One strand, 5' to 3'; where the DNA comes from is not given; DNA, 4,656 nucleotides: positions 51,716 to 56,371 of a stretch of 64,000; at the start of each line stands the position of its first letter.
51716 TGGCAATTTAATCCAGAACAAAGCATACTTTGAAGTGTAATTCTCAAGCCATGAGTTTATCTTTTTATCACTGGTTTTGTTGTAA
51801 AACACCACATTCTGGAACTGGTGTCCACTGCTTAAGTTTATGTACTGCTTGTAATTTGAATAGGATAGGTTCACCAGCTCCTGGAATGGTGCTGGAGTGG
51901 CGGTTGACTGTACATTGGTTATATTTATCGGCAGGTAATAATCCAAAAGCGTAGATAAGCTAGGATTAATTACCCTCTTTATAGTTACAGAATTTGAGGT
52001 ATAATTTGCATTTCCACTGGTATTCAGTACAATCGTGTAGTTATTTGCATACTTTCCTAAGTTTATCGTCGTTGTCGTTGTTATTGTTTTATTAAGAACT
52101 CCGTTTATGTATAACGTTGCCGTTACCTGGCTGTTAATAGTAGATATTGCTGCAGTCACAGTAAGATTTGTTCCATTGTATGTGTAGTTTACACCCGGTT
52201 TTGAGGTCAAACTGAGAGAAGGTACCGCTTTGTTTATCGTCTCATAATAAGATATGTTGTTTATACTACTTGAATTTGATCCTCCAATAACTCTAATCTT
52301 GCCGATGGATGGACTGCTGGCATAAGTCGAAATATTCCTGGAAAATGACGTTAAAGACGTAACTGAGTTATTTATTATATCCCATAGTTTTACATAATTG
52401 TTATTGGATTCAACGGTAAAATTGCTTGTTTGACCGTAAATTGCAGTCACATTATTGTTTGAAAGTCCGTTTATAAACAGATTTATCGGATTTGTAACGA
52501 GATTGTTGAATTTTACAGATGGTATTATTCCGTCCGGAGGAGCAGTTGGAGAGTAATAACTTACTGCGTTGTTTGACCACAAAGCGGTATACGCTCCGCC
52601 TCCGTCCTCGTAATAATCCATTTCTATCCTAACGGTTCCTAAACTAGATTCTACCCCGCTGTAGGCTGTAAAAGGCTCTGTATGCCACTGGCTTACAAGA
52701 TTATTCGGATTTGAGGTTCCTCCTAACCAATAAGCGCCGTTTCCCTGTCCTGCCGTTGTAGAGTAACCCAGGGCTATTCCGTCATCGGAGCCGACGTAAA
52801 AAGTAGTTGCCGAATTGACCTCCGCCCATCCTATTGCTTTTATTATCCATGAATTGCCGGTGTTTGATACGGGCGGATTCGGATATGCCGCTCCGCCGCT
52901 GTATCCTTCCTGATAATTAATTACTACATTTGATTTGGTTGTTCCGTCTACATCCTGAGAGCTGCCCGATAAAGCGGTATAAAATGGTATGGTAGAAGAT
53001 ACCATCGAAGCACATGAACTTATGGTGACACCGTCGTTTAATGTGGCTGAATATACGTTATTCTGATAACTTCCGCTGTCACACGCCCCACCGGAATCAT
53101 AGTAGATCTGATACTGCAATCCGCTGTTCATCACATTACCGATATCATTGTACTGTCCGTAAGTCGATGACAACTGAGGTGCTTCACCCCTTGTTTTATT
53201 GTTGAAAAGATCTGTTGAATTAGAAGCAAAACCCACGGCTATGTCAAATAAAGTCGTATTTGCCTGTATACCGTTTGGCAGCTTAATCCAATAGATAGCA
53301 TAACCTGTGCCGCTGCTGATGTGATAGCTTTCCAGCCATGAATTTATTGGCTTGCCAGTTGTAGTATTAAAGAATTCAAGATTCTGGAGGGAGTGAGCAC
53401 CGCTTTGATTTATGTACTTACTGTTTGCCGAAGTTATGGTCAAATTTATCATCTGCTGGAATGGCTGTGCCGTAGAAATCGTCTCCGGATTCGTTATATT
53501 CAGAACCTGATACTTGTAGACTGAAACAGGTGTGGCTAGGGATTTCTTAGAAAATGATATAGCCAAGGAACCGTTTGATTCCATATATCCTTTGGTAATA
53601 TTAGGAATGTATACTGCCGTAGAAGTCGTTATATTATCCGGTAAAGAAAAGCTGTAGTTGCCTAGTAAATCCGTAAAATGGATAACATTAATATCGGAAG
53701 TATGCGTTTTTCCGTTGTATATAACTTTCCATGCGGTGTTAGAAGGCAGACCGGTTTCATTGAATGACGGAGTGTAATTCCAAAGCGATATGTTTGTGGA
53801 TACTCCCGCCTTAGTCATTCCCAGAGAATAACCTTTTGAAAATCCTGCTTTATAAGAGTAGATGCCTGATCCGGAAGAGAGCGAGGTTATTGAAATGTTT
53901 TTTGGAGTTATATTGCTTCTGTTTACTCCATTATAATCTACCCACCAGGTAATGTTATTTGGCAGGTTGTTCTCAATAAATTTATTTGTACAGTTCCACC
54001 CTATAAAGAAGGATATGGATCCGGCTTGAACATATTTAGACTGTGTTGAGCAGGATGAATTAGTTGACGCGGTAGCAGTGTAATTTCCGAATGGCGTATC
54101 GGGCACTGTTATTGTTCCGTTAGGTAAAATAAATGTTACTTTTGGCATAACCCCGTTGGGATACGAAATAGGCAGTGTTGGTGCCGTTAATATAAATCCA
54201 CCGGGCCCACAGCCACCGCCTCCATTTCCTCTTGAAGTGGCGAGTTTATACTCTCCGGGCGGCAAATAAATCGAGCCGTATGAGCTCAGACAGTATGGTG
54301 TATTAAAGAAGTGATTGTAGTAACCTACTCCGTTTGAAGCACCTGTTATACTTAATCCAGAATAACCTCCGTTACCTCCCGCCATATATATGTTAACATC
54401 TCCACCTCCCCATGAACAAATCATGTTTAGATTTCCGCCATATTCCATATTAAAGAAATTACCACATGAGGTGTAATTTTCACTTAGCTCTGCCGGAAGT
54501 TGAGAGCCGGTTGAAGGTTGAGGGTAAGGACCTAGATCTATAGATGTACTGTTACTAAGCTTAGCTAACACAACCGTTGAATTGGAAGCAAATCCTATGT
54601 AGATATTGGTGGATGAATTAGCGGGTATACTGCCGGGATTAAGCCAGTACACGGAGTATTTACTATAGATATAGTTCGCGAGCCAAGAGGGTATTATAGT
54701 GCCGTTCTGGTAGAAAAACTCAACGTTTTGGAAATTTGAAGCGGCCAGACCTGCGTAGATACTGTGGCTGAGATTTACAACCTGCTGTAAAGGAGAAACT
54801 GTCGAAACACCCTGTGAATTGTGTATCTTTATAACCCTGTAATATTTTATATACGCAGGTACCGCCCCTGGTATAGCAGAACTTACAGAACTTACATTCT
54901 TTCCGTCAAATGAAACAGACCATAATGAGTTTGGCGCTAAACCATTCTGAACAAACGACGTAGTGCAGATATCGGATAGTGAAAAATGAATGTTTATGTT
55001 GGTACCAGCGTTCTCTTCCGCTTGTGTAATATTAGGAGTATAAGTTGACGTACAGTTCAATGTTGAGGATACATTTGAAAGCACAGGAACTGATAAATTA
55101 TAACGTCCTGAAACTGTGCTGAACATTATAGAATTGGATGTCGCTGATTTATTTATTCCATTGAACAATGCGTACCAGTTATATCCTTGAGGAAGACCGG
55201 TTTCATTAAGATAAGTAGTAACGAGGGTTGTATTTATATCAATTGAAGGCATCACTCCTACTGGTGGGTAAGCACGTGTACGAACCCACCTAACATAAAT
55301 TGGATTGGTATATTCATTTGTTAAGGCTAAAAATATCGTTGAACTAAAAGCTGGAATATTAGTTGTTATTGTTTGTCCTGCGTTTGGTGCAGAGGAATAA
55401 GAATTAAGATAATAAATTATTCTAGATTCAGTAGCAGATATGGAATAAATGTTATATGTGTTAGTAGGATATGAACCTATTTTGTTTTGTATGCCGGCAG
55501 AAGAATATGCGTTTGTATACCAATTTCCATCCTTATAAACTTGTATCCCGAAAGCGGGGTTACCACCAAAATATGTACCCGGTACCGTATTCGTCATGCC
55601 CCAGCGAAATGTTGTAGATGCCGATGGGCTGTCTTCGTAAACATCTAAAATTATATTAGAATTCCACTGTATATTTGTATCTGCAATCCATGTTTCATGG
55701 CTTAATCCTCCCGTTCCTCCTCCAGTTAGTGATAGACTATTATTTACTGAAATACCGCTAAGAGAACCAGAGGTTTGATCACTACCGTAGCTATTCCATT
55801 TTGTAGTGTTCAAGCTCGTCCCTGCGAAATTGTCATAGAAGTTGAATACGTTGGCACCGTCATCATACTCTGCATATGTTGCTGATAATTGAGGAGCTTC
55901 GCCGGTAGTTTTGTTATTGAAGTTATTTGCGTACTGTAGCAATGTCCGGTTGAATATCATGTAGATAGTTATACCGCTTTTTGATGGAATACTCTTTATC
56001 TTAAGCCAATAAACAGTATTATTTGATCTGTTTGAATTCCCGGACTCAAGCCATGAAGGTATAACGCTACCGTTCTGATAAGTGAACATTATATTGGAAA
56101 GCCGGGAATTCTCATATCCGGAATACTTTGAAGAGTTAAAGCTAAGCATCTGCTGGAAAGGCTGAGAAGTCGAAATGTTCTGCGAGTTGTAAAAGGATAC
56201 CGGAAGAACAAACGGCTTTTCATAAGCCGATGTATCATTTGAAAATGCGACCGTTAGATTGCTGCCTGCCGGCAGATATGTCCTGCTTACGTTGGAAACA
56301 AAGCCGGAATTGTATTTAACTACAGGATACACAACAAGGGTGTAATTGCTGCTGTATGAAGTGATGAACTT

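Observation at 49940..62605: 12.7-kb single gene encoding a 4221-aa hyper-glycosylated, highly repetitive surface protein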

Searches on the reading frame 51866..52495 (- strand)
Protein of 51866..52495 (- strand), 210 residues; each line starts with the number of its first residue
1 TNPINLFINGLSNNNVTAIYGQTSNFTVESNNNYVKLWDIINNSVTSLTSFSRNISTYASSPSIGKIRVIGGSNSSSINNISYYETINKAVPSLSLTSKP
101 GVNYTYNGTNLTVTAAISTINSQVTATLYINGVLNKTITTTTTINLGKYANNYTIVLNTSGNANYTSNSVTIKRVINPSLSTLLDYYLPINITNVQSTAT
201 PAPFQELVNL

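Call 28: search_protein_families(library=pfam, proteins=[window:51866-52495:-], max_evalue=10)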
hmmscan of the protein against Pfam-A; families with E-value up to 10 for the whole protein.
window:51866-52495:- (210 aa): 1 family
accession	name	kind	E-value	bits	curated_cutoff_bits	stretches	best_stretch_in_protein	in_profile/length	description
PF18682.6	PilA4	-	0.83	10.6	26.8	1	136-173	45-81/83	Pilin A4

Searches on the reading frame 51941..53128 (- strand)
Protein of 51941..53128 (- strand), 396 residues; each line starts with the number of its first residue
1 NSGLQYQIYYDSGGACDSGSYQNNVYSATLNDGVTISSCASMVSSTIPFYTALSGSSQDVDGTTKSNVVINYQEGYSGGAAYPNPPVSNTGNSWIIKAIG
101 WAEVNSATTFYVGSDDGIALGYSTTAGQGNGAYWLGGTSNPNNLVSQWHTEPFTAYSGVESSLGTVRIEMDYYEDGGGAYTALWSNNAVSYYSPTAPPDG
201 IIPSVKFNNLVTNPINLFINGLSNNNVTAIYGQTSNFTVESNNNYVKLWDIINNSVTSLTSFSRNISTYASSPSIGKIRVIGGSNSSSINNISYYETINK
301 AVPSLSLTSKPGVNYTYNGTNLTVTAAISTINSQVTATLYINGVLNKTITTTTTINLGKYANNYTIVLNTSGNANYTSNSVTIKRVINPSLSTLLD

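Call 54: find_homologous_proteins(query=window:51941-53128:-, max_evalue=0.001)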
Query seq(396 aa) (396 aa): 19 proteins with E <= 0.001 among 6677 candidates.
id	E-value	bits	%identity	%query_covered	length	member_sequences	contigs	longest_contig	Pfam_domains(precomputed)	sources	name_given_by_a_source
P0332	3.6e-113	397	86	54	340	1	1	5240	-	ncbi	-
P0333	1.9e-89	319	71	53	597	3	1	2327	-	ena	-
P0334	7.5e-82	294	65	53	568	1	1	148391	-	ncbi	ncbi:MAG: hypothetical protein ACP5MV_00270 [Candidatus Parvarchaeum sp.]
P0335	3.6e-75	272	62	52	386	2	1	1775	PF10102.15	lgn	-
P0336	2.9e-74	269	64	53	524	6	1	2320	PF10102.15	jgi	-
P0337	5.0e-73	265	54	66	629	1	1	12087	PF10102.15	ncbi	ncbi:MAG: DUF2341 domain-containing protein [Candidatus Micrarchaeia archaeon]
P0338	5.7e-69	251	61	51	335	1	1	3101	-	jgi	-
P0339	4.5e-66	242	55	54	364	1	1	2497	-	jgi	jgi:hypothetical protein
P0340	2.3e-62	229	55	51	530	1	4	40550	-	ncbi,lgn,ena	-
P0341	5.9e-60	221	63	45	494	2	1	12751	-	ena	-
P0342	5.5e-59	218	54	53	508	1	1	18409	-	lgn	-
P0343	2.1e-58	216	54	46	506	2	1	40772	-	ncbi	-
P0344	2.2e-56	210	52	53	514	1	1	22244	-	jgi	jgi:hypothetical protein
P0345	2.1e-52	197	53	53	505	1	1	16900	-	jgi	jgi:hypothetical protein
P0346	2.1e-36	144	46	48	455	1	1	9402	-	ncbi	ncbi:MAG: archaellin/type IV pilin N-terminal domain-containing protein [Nitrososphaeria archaeon]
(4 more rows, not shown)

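Call 82: search_protein_families(library=ncbifam, proteins=[P0340, P0336, P0346], max_evalue=1)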
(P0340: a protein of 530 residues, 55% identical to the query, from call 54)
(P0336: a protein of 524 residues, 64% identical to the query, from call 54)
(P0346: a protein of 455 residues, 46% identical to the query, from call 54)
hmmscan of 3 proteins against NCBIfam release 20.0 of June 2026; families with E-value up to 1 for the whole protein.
P0340 (530 aa): 0 families

P0336 (524 aa): 0 families

P0346 (455 aa): 3 families
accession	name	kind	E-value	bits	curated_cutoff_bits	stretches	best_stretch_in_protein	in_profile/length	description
TIGR02537.2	arch_flag_Nterm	domain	4.7e-10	38.8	20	1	8-37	2-31/33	archaellin/type IV pilin N-terminal domain-containing protein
NF046073.1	UpsA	equivalog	2.9e-09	37.2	130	1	8-146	1-117/136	pilin subunit UpsA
NF046074.1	UpsB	equivalog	0.099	12.7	70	1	9-99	1-88/126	pilin subunit UpsB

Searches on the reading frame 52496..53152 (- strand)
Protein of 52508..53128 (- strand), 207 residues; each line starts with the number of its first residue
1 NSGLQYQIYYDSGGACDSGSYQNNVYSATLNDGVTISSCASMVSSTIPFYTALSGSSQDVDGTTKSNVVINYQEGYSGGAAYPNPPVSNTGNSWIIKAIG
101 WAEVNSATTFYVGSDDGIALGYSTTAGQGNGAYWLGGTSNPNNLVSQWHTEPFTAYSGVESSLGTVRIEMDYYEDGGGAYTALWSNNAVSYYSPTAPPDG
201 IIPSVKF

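Call 52: search_solved_structures(query=window:52508-53128:-, max_evalue=10, show_alignments=3)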
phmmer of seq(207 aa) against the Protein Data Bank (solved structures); distinct sequences matched with E-value up to 10: 1.
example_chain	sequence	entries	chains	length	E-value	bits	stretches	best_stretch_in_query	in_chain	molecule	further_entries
4qgo_A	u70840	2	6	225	0.75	12.9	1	97-148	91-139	DNA-entry nuclease (Competence-specific nuclease)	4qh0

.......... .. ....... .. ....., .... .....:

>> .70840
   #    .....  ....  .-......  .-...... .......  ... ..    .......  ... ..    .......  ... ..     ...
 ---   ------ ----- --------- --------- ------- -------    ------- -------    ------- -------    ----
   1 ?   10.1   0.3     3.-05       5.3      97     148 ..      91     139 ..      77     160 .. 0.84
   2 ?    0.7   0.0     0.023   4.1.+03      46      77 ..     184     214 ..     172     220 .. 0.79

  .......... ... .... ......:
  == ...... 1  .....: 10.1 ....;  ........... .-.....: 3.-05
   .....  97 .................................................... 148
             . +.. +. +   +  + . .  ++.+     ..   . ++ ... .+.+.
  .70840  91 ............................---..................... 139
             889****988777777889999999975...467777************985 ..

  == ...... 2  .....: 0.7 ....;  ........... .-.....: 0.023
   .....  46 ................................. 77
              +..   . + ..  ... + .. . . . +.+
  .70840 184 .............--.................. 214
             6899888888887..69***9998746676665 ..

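Call 56: search_solved_structures(query=A4, max_evalue=10, show_alignments=3)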
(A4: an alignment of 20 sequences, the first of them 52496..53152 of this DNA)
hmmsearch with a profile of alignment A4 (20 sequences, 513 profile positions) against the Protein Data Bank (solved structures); distinct sequences matched with E-value up to 10: 2.
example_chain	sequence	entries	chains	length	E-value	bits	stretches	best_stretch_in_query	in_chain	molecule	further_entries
6qe7_A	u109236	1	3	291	0.00048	22.2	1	417-479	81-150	Anti-sigma-I factor RsgI3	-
9ukm_H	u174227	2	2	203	0.45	12.4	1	54-200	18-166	Hdf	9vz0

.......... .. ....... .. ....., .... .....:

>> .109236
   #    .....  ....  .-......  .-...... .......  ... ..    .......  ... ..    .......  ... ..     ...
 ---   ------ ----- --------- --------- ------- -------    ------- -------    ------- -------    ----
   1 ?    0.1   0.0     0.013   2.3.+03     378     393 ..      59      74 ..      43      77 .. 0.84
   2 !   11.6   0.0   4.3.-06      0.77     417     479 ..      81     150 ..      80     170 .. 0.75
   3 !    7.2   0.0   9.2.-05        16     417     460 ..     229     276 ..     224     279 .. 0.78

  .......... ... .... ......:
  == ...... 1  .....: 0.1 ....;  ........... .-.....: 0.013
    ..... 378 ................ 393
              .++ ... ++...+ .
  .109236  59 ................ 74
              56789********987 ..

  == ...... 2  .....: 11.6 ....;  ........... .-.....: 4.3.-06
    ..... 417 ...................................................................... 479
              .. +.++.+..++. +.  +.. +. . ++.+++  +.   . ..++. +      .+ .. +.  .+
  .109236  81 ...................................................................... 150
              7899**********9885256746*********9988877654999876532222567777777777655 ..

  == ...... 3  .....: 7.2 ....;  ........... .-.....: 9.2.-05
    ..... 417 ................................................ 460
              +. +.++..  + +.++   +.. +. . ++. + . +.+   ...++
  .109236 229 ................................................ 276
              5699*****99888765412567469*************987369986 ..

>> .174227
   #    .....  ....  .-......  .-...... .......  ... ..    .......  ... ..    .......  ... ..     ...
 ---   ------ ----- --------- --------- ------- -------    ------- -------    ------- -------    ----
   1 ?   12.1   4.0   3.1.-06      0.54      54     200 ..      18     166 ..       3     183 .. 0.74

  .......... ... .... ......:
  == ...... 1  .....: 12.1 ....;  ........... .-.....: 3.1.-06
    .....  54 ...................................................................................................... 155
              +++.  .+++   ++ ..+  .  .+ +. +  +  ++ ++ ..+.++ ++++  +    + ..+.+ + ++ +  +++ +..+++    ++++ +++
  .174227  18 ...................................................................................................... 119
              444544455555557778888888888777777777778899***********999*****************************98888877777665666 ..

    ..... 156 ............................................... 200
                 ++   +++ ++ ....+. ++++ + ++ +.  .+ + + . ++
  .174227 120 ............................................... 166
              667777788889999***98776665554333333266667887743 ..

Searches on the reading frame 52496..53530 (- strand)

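Call 28: search_protein_families(library=pfam, proteins=[window:52496-53530:-], max_evalue=10)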
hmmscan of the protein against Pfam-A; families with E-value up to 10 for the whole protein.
window:52496-53530:- (345 aa): 1 family
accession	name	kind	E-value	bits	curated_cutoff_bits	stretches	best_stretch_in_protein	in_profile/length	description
PF10102.14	DUF2341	-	0.052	14.5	23.4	1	50-94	4-45/84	Domain of unknown function (DUF2341)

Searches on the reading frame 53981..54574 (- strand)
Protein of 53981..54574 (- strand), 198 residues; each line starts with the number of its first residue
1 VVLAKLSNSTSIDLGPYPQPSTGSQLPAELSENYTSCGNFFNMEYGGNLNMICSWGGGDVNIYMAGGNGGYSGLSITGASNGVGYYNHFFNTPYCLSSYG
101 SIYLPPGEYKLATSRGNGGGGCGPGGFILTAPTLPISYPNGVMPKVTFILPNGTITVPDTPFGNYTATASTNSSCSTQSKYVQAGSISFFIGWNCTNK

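Call 53: search_solved_structures(query=window:53981-54574:-, max_evalue=10, show_alignments=2)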
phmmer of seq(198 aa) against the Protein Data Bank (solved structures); distinct sequences matched with E-value up to 10: 1.
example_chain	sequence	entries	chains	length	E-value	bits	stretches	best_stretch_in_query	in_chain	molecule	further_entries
8u0z_A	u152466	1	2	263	0.26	14.3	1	33-85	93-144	Uridine 5'-monophosphate synthase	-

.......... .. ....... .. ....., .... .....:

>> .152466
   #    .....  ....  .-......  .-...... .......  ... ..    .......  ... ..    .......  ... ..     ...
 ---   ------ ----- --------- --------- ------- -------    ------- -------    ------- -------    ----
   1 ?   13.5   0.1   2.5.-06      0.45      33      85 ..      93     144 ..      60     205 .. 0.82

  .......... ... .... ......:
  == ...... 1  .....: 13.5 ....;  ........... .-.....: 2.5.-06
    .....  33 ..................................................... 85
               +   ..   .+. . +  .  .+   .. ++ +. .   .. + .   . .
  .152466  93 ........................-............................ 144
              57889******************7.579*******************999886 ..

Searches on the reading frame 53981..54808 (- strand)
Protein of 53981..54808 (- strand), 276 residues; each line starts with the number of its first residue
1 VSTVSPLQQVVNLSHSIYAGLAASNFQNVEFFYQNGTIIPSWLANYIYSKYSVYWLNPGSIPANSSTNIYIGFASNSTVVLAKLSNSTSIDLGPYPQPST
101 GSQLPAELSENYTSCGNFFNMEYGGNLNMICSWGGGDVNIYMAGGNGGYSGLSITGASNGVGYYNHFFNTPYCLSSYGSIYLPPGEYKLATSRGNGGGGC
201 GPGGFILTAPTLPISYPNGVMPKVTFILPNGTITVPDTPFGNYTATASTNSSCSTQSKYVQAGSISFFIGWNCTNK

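Call 28: search_protein_families(library=pfam, proteins=[window:53981-54808:-], max_evalue=10)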
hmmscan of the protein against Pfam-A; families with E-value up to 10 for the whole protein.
window:53981-54808:- (276 aa): 1 family
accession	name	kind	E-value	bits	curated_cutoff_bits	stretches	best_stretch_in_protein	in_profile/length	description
PF10102.14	DUF2341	-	0.0023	18.8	23.4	1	25-78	1-55/84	Domain of unknown function (DUF2341)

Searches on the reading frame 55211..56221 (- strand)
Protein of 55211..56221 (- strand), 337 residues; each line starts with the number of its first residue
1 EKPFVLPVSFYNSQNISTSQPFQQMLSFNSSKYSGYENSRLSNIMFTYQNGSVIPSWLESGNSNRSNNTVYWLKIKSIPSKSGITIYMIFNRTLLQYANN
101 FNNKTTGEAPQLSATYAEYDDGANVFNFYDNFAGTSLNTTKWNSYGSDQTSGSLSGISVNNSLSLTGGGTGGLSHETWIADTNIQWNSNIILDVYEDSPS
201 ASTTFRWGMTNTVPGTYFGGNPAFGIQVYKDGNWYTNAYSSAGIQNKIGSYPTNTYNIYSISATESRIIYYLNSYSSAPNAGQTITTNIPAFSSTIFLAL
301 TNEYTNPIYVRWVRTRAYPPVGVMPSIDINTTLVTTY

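Call 28: search_protein_families(library=pfam, proteins=[window:55211-56221:-], max_evalue=10)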
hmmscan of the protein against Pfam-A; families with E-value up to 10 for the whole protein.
window:55211-56221:- (337 aa): 1 family
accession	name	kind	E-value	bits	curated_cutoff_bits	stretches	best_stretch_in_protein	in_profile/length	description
PF10102.14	DUF2341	-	9.4e-10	39.3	23.4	1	42-143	3-82/84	Domain of unknown function (DUF2341)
